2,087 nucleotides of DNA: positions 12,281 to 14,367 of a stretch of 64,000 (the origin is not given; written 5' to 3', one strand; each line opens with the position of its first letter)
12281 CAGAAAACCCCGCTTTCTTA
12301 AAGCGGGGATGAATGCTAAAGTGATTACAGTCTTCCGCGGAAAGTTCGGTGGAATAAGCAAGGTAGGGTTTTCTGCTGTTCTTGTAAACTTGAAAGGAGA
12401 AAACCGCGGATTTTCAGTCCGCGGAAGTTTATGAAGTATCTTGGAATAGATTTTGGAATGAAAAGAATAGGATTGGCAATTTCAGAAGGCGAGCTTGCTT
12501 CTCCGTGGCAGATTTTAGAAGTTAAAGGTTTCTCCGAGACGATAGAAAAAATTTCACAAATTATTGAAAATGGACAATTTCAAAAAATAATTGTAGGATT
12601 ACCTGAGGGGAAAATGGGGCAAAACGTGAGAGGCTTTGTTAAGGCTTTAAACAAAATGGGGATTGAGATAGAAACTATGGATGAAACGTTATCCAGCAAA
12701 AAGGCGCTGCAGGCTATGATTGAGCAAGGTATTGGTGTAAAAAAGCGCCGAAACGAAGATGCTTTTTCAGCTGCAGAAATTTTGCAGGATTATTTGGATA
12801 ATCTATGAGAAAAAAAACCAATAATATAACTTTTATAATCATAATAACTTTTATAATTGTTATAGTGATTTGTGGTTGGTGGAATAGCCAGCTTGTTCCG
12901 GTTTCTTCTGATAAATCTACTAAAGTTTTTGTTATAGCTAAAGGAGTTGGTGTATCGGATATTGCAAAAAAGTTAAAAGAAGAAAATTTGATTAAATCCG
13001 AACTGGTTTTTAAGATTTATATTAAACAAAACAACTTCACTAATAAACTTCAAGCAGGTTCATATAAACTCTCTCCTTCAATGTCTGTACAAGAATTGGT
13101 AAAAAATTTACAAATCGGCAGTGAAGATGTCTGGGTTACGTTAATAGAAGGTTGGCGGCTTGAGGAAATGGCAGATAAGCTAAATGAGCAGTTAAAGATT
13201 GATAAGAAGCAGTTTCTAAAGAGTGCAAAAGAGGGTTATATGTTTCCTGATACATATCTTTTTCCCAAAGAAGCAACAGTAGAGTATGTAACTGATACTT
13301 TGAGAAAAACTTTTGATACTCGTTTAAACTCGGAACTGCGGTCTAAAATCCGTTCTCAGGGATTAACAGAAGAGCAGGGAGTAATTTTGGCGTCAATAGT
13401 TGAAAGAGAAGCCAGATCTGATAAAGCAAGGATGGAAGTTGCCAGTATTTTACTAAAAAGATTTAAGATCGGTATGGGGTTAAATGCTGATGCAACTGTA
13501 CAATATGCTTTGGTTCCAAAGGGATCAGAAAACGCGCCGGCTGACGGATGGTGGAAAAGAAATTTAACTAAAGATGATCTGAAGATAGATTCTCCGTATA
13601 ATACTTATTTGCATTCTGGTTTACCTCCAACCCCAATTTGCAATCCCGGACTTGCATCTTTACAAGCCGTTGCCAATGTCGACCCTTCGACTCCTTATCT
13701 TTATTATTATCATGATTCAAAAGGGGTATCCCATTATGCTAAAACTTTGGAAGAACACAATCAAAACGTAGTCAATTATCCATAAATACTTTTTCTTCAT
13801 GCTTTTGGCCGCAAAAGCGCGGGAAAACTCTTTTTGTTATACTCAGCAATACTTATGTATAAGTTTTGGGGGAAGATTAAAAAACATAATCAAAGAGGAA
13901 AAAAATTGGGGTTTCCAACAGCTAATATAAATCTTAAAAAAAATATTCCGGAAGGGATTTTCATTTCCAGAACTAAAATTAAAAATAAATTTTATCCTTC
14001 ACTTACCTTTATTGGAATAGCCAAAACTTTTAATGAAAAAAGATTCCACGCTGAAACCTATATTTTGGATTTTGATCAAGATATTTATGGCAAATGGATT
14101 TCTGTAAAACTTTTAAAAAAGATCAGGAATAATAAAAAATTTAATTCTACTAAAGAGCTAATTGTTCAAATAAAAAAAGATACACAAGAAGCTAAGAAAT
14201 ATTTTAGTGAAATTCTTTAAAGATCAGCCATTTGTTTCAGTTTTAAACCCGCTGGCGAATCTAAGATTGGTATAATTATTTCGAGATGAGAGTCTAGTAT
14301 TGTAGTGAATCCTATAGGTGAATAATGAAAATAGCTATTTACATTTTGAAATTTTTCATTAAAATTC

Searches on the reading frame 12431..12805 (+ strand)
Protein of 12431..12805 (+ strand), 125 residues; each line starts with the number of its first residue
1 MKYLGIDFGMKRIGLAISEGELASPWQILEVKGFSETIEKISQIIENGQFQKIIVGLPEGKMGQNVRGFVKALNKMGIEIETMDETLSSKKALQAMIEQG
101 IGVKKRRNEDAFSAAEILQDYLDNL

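Call 49: search_protein_families(library=pfam, proteins=[window:12431-12805:+], max_evalue=0.001)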
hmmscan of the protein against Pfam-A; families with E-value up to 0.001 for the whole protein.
window:12431-12805:+ (125 aa): 1 family
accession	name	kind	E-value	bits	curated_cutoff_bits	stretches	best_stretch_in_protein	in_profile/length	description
PF03652.20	RuvX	-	3.1e-27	96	29.2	1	1-123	1-133/134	Holliday junction resolvase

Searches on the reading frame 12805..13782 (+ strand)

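Call 49: search_protein_families(library=pfam, proteins=[window:12805-13782:+], max_evalue=0.001)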
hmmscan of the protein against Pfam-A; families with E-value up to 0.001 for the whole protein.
window:12805-13782:+ (326 aa): 1 family
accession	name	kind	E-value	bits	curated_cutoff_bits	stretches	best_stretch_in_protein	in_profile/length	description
PF02618.21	YceG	-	1.6e-81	274.2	32.4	1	42-322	1-273/275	YceG-like family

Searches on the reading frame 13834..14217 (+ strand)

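Call 49: search_protein_families(library=pfam, proteins=[window:13834-14217:+], max_evalue=0.001)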
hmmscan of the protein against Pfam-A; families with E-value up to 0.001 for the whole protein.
window:13834-14217:+ (128 aa): 1 family
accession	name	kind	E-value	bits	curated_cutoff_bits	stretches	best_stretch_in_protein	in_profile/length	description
PF01687.23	Flavokinase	-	1.1e-35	123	19.6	1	9-124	5-124/124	Riboflavin kinase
